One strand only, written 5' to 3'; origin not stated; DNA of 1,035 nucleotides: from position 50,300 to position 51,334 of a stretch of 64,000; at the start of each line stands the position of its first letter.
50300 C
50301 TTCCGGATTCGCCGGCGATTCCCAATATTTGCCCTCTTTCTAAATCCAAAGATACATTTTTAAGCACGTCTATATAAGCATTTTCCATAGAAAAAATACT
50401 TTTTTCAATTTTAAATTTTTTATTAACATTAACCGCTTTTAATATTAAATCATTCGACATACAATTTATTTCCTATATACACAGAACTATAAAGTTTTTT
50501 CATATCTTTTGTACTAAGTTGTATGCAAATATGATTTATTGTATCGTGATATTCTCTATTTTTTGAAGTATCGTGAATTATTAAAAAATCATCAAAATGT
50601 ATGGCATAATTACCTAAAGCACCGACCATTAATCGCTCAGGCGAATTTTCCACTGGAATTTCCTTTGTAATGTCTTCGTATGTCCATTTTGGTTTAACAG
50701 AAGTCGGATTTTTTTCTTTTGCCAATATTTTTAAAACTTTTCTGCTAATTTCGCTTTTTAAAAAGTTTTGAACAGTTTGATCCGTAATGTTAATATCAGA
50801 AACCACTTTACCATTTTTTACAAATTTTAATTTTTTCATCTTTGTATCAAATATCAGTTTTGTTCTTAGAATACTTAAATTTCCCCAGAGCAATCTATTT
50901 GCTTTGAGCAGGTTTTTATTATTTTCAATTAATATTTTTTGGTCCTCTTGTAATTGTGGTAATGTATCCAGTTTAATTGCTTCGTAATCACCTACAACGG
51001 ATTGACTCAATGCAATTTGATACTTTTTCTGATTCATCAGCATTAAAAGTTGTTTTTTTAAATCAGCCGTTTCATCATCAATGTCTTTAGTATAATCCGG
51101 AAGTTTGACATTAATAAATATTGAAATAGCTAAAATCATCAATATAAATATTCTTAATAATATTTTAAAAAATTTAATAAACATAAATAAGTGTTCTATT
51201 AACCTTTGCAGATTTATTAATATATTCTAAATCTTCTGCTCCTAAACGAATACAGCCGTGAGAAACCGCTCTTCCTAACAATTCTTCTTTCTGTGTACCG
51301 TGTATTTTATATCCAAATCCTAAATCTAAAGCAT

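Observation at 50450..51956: Two tandem L,D-transpeptidase paralogs embedded (overlapping) inside an oppABCD-F operon; one has a glycine-less catalytic motif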

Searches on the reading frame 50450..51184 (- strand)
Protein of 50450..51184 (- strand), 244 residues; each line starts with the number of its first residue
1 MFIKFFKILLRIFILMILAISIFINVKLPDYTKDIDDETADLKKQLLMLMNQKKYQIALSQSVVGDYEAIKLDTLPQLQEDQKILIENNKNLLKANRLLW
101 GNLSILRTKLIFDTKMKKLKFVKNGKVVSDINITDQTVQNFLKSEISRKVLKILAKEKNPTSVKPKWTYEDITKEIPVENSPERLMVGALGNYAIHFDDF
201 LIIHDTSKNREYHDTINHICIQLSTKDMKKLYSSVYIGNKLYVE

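Call 3: search_protein_families(library=pfam, proteins=[window:50450-51184:-], max_evalue=0.1)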
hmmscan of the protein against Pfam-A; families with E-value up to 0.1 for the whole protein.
window:50450-51184:- (244 aa): 2 families
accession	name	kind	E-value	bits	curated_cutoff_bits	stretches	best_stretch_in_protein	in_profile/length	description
PF03734.19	YkuD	-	0.0022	19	23.4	1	152-243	47-146/146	L,D-transpeptidase catalytic domain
PF20526.3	DUF6741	-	0.014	16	27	1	117-187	12-83/129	Domain of unknown function (DUF6741)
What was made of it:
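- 50450..51184 (-): LDT2 (LDT'): divergent YkuD paralog. Residues His204-Asp205, His213, and Asn217-His218-Ile219-Cys220-Ile221-Gln222. No Gly before the Cys and no Arg two residues after it. Pfam YkuD only 19 bits, below the cut-off (call 3).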

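Call 4: search_protein_families(library=ncbifam, proteins=[window:50450-51184:-], max_evalue=0.1)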
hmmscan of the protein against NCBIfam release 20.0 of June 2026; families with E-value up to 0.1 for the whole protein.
window:50450-51184:- (244 aa): 2 families
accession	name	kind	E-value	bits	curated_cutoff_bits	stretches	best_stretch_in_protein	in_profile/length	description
NF007563.0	PRK10190.1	equivalog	0.008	15.4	517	1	189-241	176-228/310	L,D-transpeptidase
NF007612.0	PRK10260.1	equivalog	0.0087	15.1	583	1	189-240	179-230/306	L,D-transpeptidase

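Call 10: find_homologous_proteins(query=window:50450-51184:-)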
Query window:50450-51184:- (244 aa): 17 proteins with E <= 0.001 among 543 candidates.
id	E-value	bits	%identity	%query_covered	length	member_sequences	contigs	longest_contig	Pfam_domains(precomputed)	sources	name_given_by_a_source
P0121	8.1e-142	489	100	94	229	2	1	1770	-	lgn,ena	-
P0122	1.8e-111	389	75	100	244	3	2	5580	-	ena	-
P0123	2.1e-97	343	65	100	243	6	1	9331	-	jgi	-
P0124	2.3e-96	340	64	100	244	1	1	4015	-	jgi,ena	-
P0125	1.8e-95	337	65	100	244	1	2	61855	-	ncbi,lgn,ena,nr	ncbi:MAG TPA: hypothetical protein DCX95_05970 [Elusimicrobia bacterium]|nr:hypothetical protein [El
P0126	1.5e-94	334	65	100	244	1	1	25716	-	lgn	-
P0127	3.1e-94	333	66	94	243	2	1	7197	-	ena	-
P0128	8.7e-94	331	63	100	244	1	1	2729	-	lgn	-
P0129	9.8e-94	331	65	100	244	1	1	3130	-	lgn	-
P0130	1.2e-93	331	65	99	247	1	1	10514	-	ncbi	ncbi:MAG: hypothetical protein V1833_03855 [Elusimicrobiota bacterium]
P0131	4.9e-92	326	65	100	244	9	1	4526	-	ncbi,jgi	-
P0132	2.7e-91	323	62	100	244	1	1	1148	-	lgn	-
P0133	6.7e-91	322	62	100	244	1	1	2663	-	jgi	jgi:hypothetical protein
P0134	8.4e-91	322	63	99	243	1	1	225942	-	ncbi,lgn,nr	ncbi:MAG: L,D-transpeptidase [Elusimicrobia bacterium]|nr:L,D-transpeptidase [Elusimicrobiota bacter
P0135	4.0e-87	310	60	100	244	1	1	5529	-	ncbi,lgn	ncbi:MAG: hypothetical protein AB1349_12595 [Elusimicrobiota bacterium]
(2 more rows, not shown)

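Call 14: find_related_loci(query=A1, collection=genome_contigs, flank=10000)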
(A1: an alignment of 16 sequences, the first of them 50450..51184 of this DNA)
Query A1 (244 aa) in genome_contigs; peptide patterns used: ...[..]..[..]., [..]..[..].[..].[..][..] (x = any residue, [..] = any of these).
85 stretches matched a pattern; 7 encode a relative of the query (tblastn E <= 1e-3); 7 distinct loci.
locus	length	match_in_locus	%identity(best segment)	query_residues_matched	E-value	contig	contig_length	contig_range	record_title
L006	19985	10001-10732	75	1-244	3e-122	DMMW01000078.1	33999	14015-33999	MAG TPA_asm: Elusimicrobia bacterium isolate UBA9627 contig_2081, whole genome shotgun sequence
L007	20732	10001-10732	68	1-244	2e-107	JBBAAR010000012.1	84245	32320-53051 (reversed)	MAG: Elusimicrobiota bacterium isolate SO_2017_GW3_47 scaffold_278_c1_OW296A_2017, whole genome shotgun sequence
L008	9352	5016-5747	65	1-244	5e-107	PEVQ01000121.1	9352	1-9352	MAG: Elusimicrobia bacterium CG06_land_8_20_14_3_00_38_11 CG06_land_8_20_14_3.00_150_scaffold_5989_c, whole genome shotg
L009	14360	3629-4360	65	1-244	3e-105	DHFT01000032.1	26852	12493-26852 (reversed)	MAG TPA_asm: Elusimicrobia bacterium UBA4817 UBA4817_contig_38424, whole genome shotgun sequence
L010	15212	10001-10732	65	1-244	2e-102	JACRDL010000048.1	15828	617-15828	MAG: Elusimicrobia bacterium isolate NC_groundwater_1671_Pr3_B-0.1um_38_13 SR-2_scaffold_141_1557556, whole genome shotg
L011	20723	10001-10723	59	4-244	8e-89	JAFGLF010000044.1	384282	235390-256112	MAG: Elusimicrobia bacterium isolate Zod_Metabat.39 k87_6312755, whole genome shotgun sequence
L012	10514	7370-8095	65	3-244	7e-103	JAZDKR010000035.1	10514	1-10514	MAG: Elusimicrobiota bacterium isolate MEGAHIT-group-0.545 k141_6685506, whole genome shotgun sequence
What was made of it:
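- Tried and rejected: The genome_contigs scan with the close-clade LDT' alignment (call 14) returned only 7 close relatives, because the derived peptide patterns were too specific.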

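Call 20: find_homologous_proteins(query=A2, max_evalue=0.001)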
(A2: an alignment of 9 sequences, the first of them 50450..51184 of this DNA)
Query A2 (9 sequences) (244 aa, profile of the alignment): 304 proteins with E <= 0.001 among 8000 candidates; the best 120 are listed.
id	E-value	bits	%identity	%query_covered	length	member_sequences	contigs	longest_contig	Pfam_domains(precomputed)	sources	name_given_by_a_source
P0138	3.7e-103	363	25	73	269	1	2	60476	-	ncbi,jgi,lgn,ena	ncbi:MAG: L,D-transpeptidase [Elusimicrobiales bacterium]|jgi:hypothetical protein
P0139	8.0e-103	361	24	67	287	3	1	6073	-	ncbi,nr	ncbi:MAG: hypothetical protein A2021_04650 [Elusimicrobia bacterium GWF2_52_66]|nr:MAG: hypothetical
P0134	9.5e-100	351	63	99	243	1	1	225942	-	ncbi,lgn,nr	ncbi:MAG: L,D-transpeptidase [Elusimicrobia bacterium]|nr:L,D-transpeptidase [Elusimicrobiota bacter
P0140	2.8e-99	350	24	69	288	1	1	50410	-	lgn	-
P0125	7.6e-97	342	65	100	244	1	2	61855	-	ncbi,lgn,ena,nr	ncbi:MAG TPA: hypothetical protein DCX95_05970 [Elusimicrobia bacterium]|nr:hypothetical protein [El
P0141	3.3e-94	333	28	67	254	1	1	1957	-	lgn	-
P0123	3.6e-94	333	65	100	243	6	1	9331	-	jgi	-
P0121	5.6e-93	329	100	94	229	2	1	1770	-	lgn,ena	-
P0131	9.9e-93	328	65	100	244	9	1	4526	-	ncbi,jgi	-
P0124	1.8e-92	328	64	100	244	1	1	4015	-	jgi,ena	-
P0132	2.8e-92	327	62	100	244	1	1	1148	-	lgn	-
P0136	5.5e-92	326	58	93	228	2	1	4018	-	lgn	-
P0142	1.2e-91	325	26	69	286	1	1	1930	-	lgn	-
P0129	2.0e-91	324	65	100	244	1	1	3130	-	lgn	-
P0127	3.2e-91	323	66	94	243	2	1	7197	-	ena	-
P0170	1.5e-68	249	22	69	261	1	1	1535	PF03734.20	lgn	-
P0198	3.0e-64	235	24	69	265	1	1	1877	PF03734.20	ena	-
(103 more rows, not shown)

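Call 28: predict_structure(alignment_id=A3)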
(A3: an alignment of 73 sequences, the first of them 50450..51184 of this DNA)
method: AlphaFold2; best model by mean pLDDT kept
length: 244 residues; sequences in the alignment: 73
mean_pLDDT: 89.1   pTM: 0.63
mean pLDDT of the five models: 89.1, 88.9, 88.2, 86.1, 84.2
residues with pLDDT >= 90: 176; 70-90: 42; 50-70: 14; < 50: 12
segments of 3 or more residues with pLDDT < 50: 165-173
pLDDT, mean of each block of 10 residues (from residue 1): 88 95 95 96 96 91 88 91 95 95 95 98 97 96 92 91 51 49 71 93 93 87 97 96 97
secondary structure, 60 per line:
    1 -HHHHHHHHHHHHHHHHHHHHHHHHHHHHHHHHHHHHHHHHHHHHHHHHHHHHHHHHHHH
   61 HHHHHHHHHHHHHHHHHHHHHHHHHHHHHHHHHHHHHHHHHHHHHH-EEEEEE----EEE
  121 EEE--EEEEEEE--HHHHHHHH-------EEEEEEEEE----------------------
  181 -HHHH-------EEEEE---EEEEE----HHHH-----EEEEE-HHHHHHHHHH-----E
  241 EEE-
elements in order: H2-106 E108-113 E118-123 E126-132 H135-142 E150-158 H182-185 E193-197 E201-205 H210-213 E219-223 H225-234 E240-243
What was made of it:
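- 50450..51184 (-): AF2 pLDDT 89 (call 28).
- On YkuD / L,D-transpeptidase catalytic domain (PF03734): LDT2 AF2 model has pLDDT 89 (call 28).
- Checked: AF2 models: LDT2 has pLDDT 89 with a helix over residues 2-106 and a beta-rich domain over 108-243 (call 28).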

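Call 33: fold_search(model_id=the predicted structure, library=pdb)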
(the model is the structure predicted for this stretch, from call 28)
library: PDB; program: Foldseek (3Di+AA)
matches with E <= 10: 399; with E <= 0.001: 67
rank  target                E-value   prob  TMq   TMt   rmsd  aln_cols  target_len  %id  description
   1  1zat                  2.1e-06  1.00  0.33  0.33   7.2       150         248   22  Crystal Structure of an Enterococcus faecium peptidoglycan binding protein at 2.4 A resolution (released 2006-03-28)
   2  2hkl_A                3.1e-06  1.00  0.34  0.34   7.4       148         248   21  Crystal structure of Enterococcus faecium L,D-transpeptidase C442S mutant (released 2007-05-22)
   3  6fj1_A                3.1e-06  1.00  0.33  0.32   7.8       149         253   22  Structure of the Ldtfm-avibactam carbamoyl enzyme (released 2019-01-30)
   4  5du7_A                9.6e-06  1.00  0.33  0.23   7.9       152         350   18  Crystal structure of ldtMt2 at 1.79 Angstrom resolution (released 2016-09-28)
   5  5d7h_B                1.1e-05  1.00  0.32  0.23   7.2       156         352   17  X-RAY CRYSTAL STRUCTURE OF L,D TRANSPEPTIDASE 2 FROM MYCOBACTERIUM TUBERCULOSIS (released 2016-09-28)
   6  1y7m_A                1.2e-05  1.00  0.35  0.51   4.7       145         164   16  Crystal Structure of the B. subtilis YkuD protein at 2 A resolution (released 2005-03-01)
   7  4a1i_A                2.2e-05  1.00  0.34  0.49   5.3       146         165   16  ykud from B.subtilis (released 2012-09-26)
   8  4z7a                  2.5e-05  1.00  0.33  0.23   6.5       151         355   14  Structural and biochemical characterization of a non-functionally redundant M. tuberculosis (3,3) L,D-Transpeptidase, Ld (released 2015-09-02)
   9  4jmn                  2.5e-05  1.00  0.32  0.36   7.6       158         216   13  Crystal structure of LD transpeptidase LdtMt1 from M. tuberculosis (released 2013-10-23)
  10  3u1p_A                2.5e-05  1.00  0.32  0.30   7.3       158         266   16  Crystal Structure of M. tuberculosis LD-transpeptidase type 2 with Modified Catalytic Cysteine (C354) (released 2012-12-05)
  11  4qra_A                2.8e-05  1.00  0.33  0.25   7.8       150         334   18  Structure and specificity of L-D-Transpeptidase from Mycobacterium tuberculosis and antibiotic resistance: Calcium bin (released 2015-12-23)
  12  6d51                  2.8e-05  1.00  0.31  0.32   8.1       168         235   14  Crystal structure of L,D-transpeptidase 3 from Mycobacterium tuberculosis in complex with a faropenem-derived adduct (released 2019-02-27)
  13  5du7_C                3.0e-05  1.00  0.33  0.23   8.1       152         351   16  Crystal structure of ldtMt2 at 1.79 Angstrom resolution (released 2016-09-28)
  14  3tx4_B                3.4e-05  1.00  0.32  0.31   7.9       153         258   17  Crystal Structure of Mutant (C354A) M. tuberculosis LD-transpeptidase type 2 (released 2012-12-05)
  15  3vyn_B                3.8e-05  1.00  0.34  0.24   7.8       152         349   17  Crystal structure of Mycobacterium tuberculosis L,D-transpeptidase LdtMt2 N55 truncation mutant (resideus 55-408) (released 2013-06-19)
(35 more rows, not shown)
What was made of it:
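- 50450..51184 (-): Top Foldseek hits are Ldtfm, LdtMt2 and YkuD at probability 1.00 (call 33).
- On YkuD / L,D-transpeptidase catalytic domain (PF03734): The 50 best Foldseek PDB hits listed are YkuD-type proteins, nearly all named L,D-transpeptidases, all at probability 1.00 (call 33).
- Closest known: Membrane-anchored L,D-transpeptidases of the YkuD family. Same: Both proteins share the catalytic fold: top Foldseek hits are 1zat, 5du7 and 1y7m at probability 1.00 (call 33).
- Checked: All top Foldseek PDB hits for the LDT2 model are L,D-transpeptidases, probability 1.00 (call 33).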

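Call 45: find_related_loci(query=A3, collection=metagenome_contigs, flank=6000)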
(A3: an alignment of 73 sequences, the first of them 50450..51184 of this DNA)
Query A3 (244 aa) in metagenome_contigs; peptide patterns used: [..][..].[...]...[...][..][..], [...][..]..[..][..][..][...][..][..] (x = any residue, [..] = any of these).
319 stretches matched a pattern; 102 encode a relative of the query (tblastn E <= 1e-3); the best 80 are kept; 80 distinct loci.
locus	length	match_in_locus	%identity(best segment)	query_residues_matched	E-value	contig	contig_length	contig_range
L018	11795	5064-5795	65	1-244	2e-106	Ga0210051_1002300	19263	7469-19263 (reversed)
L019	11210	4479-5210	65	1-244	2e-106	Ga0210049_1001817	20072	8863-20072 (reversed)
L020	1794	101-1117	67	1-244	3e-85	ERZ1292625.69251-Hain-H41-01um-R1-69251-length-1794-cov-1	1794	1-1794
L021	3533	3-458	71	93-244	5e-71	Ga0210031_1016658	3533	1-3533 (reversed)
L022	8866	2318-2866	27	72-243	1e-21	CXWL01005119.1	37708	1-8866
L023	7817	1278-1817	28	82-243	5e-21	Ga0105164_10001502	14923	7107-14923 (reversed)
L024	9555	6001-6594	27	30-243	2e-20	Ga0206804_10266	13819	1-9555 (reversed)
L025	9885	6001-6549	28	78-243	2e-20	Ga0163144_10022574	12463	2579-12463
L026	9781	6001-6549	26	78-243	7e-20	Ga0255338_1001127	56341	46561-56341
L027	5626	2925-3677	24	5-243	8e-20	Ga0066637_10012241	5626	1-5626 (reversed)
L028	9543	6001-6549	26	78-243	1e-19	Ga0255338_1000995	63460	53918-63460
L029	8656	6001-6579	25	32-243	1e-19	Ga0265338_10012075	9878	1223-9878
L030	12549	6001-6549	26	78-243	2e-19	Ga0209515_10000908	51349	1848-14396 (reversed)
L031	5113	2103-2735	26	45-243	2e-19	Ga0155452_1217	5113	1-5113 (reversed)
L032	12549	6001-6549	26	78-243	2e-19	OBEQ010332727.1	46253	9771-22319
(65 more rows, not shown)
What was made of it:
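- Tried and rejected: The metagenome scan with the broad alignment (call 45) gave the wider sample.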

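Call 49: search_protein_representatives(alignment_id=A3)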
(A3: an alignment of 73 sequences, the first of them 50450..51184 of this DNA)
Query: 73 sequences, 257 profile positions. Proteins with E-value up to 0.001 (for the whole library): 101; up to 1e-10: 51; up to 1e-30: 29. The best 101 are listed.
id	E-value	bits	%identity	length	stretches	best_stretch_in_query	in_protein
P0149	2.9e-102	357.8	-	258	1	4-252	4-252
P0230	1.2e-95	336.2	-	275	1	4-253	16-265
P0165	2.5e-94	331.8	-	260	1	7-251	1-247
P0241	3.1e-94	331.5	-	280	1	4-254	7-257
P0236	3.4e-86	305.2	-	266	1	1-252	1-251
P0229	1.7e-85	302.9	-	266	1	10-254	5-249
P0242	1.9e-85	302.7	-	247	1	9-251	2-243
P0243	1.7e-84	299.6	-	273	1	3-251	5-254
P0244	7.0e-84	297.6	-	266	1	20-251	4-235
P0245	1.0e-83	297.0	-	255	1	3-250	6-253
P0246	9.1e-83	293.9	-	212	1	49-254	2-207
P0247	2.2e-82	292.7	-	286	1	14-254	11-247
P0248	5.3e-76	271.8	-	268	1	6-251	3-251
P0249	1.9e-74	266.7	-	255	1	3-250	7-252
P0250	3.9e-74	265.7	-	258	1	3-250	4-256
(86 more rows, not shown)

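Call 60: search_protein_families(library=pfam, alignment_id=A3, max_evalue=0.01)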
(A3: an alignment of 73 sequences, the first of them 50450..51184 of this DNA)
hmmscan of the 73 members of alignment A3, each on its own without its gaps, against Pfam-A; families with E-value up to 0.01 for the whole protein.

A. member 1, window:50450-51184:- (244 aa): 1 family
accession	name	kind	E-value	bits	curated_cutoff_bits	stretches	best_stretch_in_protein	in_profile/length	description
PF03734.19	YkuD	-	0.0022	19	23.4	1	152-243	47-146/146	L,D-transpeptidase catalytic domain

B. families by the number of members that match (of 73 scanned): 5 families
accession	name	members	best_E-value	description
PF03734.19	YkuD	8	1.2e-05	L,D-transpeptidase catalytic domain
PF21825.2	crAss001_48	8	0.0028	crAss001_48 related protein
PF19753.4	DUF6240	1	0.0074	Family of unknown function (DUF6240)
PF03976.20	PPK2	1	0.0093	Polyphosphate kinase 2 (PPK2)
PF01203.25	T2SSN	1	0.0096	Type II secretion system (T2SS), protein N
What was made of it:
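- On YkuD / L,D-transpeptidase catalytic domain (PF03734): Only 8 of 73 LDT' family members reach E 0.01 (call 60).
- Only 8 of 73 members reach E 0.01 against Pfam YkuD (call 60).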

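Call 69: search_solved_structures(query=A3, max_evalue=0.1, show_alignments=3)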
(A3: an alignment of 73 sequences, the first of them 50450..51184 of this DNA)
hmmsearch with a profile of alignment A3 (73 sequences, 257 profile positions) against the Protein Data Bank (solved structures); distinct sequences matched with E-value up to 0.1: 3.
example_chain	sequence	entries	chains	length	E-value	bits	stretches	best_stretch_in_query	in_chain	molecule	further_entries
4lzh_A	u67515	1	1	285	0.0034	20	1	193-249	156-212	L,D-transpeptidase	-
5mg8_A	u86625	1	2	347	0.036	16.7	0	32-88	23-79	Structural maintenance of chromosomes protein 5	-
5woy_A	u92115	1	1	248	0.042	16.4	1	50-124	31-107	Phosphoenolpyruvate-protein phosphotransferase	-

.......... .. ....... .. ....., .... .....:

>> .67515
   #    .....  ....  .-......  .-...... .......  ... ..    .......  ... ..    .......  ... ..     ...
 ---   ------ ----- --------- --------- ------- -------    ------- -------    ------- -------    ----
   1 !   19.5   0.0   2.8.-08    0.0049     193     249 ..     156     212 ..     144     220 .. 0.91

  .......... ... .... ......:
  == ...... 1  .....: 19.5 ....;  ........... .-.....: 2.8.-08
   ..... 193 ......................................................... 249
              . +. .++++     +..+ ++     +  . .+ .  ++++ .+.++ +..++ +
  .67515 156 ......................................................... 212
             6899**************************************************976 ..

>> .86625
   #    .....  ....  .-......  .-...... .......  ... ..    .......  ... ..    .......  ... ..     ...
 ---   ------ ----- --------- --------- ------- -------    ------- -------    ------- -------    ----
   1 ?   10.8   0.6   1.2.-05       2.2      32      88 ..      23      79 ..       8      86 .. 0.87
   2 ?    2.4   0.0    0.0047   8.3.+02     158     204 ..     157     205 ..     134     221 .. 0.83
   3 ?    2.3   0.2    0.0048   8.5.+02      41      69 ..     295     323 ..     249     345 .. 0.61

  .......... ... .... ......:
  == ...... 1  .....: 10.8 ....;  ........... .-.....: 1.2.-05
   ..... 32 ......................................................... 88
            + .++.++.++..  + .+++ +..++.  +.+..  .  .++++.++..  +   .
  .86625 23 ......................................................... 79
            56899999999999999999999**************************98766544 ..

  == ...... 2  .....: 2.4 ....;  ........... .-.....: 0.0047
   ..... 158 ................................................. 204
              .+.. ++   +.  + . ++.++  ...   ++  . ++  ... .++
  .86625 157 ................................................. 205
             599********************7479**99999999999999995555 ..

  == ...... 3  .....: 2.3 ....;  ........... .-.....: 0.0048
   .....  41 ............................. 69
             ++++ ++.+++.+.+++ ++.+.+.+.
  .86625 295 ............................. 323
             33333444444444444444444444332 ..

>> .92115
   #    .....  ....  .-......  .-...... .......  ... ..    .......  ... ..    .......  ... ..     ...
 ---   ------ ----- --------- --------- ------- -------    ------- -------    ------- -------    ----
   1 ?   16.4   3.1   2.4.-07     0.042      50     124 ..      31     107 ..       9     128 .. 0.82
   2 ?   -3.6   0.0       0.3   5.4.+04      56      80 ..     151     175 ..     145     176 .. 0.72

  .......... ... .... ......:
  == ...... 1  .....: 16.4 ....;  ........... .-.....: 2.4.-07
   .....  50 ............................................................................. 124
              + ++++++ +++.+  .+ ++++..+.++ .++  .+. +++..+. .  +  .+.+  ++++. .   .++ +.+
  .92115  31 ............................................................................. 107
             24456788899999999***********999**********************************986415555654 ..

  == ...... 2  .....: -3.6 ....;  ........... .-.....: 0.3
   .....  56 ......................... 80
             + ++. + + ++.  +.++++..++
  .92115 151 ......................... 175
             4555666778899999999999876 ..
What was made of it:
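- Closest known: Membrane-anchored L,D-transpeptidases of the YkuD family. Different: By sequence, the LDT' profile reaches only one solved LDT, 4lzh, at E 0.003 (call 69).
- Tried and rejected: The PDB sequence search with the LDT' profile gave only one marginal LDT hit (call 69).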
